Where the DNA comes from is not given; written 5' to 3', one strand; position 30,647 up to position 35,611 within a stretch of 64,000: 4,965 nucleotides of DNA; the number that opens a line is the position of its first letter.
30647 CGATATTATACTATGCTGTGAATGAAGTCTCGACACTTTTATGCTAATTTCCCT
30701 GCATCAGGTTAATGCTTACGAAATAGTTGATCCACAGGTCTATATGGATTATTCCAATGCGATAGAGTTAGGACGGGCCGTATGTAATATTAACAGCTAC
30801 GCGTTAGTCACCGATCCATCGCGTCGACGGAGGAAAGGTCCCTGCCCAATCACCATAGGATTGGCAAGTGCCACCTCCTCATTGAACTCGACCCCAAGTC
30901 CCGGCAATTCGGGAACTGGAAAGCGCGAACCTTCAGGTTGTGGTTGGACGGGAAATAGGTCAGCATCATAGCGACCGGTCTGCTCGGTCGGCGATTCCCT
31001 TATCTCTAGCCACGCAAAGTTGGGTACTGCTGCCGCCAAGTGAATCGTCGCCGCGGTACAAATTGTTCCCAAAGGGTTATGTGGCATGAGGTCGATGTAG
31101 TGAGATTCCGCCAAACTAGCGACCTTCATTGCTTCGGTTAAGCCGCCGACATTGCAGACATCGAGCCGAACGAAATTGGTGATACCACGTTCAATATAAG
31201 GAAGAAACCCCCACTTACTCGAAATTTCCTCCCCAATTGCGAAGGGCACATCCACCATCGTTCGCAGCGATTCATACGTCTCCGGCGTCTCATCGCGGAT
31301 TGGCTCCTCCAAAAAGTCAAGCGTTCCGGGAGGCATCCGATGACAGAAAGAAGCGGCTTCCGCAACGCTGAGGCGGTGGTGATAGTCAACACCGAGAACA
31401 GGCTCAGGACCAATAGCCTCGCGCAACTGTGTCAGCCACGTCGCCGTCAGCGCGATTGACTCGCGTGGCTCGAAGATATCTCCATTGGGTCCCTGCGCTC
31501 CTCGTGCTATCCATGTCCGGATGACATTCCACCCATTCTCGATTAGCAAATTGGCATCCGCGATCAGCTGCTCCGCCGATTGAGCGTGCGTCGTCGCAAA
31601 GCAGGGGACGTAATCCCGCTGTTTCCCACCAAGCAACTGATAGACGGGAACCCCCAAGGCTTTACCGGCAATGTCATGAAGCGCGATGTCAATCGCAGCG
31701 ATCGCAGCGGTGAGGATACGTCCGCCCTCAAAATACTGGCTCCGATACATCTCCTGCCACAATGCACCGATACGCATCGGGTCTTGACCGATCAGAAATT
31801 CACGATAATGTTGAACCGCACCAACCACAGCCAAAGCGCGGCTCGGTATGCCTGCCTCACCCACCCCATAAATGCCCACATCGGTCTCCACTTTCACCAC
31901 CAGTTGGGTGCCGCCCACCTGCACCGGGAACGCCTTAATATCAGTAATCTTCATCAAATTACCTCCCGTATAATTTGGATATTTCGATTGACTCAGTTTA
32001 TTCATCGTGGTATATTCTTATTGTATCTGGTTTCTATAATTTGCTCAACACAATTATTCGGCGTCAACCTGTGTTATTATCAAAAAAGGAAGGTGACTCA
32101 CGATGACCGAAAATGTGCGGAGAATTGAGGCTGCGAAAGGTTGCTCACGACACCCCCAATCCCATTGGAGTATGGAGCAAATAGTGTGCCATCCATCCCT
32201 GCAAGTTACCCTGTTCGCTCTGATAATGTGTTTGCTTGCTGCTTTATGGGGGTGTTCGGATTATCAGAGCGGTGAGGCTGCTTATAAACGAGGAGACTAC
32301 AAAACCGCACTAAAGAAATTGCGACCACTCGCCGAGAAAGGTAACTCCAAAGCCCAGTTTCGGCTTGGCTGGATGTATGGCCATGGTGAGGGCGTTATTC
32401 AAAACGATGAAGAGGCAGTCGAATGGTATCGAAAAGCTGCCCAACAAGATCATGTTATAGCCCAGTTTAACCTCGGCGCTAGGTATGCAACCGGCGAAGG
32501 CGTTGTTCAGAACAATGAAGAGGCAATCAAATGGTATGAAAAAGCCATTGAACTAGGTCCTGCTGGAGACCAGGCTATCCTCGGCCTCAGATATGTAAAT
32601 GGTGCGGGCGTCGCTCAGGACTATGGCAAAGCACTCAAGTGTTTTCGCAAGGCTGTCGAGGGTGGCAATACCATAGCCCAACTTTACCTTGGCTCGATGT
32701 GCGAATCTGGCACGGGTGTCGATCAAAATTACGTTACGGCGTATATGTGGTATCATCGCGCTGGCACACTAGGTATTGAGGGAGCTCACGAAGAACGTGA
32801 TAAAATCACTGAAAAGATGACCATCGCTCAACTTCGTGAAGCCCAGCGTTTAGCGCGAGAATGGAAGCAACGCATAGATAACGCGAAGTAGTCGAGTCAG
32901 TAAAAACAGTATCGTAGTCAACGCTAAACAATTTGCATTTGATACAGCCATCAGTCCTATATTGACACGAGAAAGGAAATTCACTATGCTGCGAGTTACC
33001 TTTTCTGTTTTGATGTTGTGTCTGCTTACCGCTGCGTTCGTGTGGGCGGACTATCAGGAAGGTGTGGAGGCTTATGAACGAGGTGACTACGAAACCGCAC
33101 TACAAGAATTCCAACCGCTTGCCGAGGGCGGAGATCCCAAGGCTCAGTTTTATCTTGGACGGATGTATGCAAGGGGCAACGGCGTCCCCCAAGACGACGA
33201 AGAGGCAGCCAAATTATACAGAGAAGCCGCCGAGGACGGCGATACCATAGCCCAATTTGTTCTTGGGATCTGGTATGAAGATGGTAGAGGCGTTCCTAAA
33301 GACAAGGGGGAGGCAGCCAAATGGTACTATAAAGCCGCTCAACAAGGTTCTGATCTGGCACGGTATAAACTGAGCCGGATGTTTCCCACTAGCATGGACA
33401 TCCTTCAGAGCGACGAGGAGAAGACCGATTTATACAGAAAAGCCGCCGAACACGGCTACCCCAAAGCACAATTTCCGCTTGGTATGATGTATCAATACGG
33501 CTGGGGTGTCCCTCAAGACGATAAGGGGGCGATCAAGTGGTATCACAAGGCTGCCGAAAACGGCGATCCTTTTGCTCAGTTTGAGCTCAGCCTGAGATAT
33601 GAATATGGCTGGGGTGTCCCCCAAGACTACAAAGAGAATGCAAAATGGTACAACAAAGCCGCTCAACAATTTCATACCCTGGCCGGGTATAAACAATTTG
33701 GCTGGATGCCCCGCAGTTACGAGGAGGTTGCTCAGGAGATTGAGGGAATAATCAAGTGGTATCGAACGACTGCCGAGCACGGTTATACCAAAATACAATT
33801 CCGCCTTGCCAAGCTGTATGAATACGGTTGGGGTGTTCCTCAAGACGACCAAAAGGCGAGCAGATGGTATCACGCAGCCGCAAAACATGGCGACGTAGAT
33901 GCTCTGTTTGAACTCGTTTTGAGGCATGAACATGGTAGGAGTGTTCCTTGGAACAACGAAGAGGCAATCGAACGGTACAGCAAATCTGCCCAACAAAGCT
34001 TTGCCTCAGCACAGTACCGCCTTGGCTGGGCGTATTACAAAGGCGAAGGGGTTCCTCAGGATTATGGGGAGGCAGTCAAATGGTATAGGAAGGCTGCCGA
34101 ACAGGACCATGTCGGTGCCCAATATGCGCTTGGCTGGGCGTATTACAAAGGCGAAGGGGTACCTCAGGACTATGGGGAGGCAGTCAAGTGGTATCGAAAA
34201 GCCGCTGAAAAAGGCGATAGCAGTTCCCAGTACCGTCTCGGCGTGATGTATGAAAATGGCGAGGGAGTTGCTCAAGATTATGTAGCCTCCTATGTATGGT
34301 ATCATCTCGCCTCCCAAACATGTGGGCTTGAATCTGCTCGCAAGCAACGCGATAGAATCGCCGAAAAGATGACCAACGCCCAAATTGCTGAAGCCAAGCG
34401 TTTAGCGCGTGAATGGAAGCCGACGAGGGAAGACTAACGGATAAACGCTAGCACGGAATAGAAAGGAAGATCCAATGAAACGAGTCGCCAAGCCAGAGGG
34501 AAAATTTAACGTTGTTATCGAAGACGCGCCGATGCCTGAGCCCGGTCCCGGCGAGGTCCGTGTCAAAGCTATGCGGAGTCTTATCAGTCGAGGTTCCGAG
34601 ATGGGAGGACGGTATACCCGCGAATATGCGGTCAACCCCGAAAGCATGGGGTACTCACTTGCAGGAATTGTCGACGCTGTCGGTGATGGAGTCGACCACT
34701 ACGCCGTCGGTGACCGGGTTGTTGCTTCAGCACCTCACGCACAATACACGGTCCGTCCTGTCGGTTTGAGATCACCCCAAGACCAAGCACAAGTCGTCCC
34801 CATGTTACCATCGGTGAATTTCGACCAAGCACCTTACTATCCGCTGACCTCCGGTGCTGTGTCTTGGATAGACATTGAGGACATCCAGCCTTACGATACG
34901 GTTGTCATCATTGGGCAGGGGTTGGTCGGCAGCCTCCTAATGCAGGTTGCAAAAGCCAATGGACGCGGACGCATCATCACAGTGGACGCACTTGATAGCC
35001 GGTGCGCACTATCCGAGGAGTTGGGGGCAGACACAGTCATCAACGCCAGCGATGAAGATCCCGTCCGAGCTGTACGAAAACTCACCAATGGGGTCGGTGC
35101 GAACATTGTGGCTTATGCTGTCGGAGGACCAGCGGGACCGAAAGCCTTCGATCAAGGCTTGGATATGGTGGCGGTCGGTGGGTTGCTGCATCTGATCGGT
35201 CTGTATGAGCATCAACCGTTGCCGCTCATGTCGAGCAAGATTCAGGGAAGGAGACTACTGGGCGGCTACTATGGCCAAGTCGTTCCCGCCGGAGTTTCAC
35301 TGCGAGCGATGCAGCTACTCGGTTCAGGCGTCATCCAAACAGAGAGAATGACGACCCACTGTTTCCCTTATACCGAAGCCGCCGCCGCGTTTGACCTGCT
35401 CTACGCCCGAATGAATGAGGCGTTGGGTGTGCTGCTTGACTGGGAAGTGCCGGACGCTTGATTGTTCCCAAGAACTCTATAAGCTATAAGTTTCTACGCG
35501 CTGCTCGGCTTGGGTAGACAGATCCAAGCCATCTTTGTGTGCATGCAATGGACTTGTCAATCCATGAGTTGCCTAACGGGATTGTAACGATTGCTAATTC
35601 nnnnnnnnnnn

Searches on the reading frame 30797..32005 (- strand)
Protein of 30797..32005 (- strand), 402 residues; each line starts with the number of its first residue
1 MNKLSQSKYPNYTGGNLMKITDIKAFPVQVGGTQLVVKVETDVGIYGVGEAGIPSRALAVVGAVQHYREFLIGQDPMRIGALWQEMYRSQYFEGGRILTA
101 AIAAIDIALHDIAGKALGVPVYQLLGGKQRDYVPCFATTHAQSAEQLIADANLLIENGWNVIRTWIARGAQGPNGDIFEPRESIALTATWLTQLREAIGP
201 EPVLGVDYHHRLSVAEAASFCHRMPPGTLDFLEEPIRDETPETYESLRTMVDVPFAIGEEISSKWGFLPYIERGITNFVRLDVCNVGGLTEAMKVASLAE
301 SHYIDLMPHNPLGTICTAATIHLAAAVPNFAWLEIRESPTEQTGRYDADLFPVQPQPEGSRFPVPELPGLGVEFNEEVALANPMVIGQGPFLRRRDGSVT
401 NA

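Call 9: search_protein_families(library=pfam, proteins=[window:30797-32005:-], max_evalue=0.0001)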
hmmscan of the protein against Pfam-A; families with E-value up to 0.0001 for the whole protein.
window:30797-32005:- (402 aa): 2 families
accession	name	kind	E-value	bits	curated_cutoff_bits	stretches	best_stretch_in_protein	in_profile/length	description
PF13378.12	MR_MLE_C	-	8.7e-49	166.6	29.4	1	158-378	14-219/219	Enolase C-terminal domain-like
PF02746.21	MR_MLE_N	-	1.2e-20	74.3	22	1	35-126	29-117/117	Mandelate racemase / muconate lactonizing enzyme, N-terminal domain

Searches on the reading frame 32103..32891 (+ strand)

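Call 9: search_protein_families(library=pfam, proteins=[window:32103-32891:+], max_evalue=0.0001)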
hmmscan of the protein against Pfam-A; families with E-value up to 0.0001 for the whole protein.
window:32103-32891:+ (262 aa): 6 families
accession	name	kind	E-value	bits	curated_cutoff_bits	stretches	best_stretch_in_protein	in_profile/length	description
PF08238.18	Sel1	-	7e-41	137.6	30.7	4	82-117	1-36/36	Sel1 repeat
PF13432.12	TPR_16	-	5.6e-09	36.7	32.7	0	55-115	2-60/65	Tetratricopeptide repeat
PF13414.12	TPR_11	-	2e-08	34.2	26.8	0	137-154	9-26/42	TPR repeat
PF07719.23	TPR_2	-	3.2e-07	30.4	27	0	137-153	16-32/34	Tetratricopeptide repeat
PF00515.34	TPR_1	-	1.2e-06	28.6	27.8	0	137-153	16-32/34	Tetratricopeptide repeat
PF13428.12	TPR_14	-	9.5e-05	23.2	23.5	0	136-159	15-38/44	Tetratricopeptide repeat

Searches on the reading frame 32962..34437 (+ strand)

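Call 9: search_protein_families(library=pfam, proteins=[window:32962-34437:+], max_evalue=0.0001)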
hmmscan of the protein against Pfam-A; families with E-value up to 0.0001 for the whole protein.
window:32962-34437:+ (491 aa): 2 families
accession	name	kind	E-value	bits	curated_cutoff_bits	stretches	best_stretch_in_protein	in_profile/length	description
PF08238.18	Sel1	-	4.8e-87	283.8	30.7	8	348-383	1-36/36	Sel1 repeat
PF13432.12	TPR_16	-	1e-10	42.3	32.7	1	31-91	1-59/65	Tetratricopeptide repeat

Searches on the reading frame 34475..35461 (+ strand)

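Call 9: search_protein_families(library=pfam, proteins=[window:34475-35461:+], max_evalue=0.0001)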
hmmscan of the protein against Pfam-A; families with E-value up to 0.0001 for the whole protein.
window:34475-35461:+ (328 aa): 2 families
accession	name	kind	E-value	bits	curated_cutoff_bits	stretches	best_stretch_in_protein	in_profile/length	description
PF00107.32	ADH_zinc_N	-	5.2e-20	72.1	31.8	1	151-267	2-115/129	Zinc-binding dehydrogenase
PF08240.17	ADH_N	-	1.3e-05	25.8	23.5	1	26-85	3-63/104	Alcohol dehydrogenase GroES-like domain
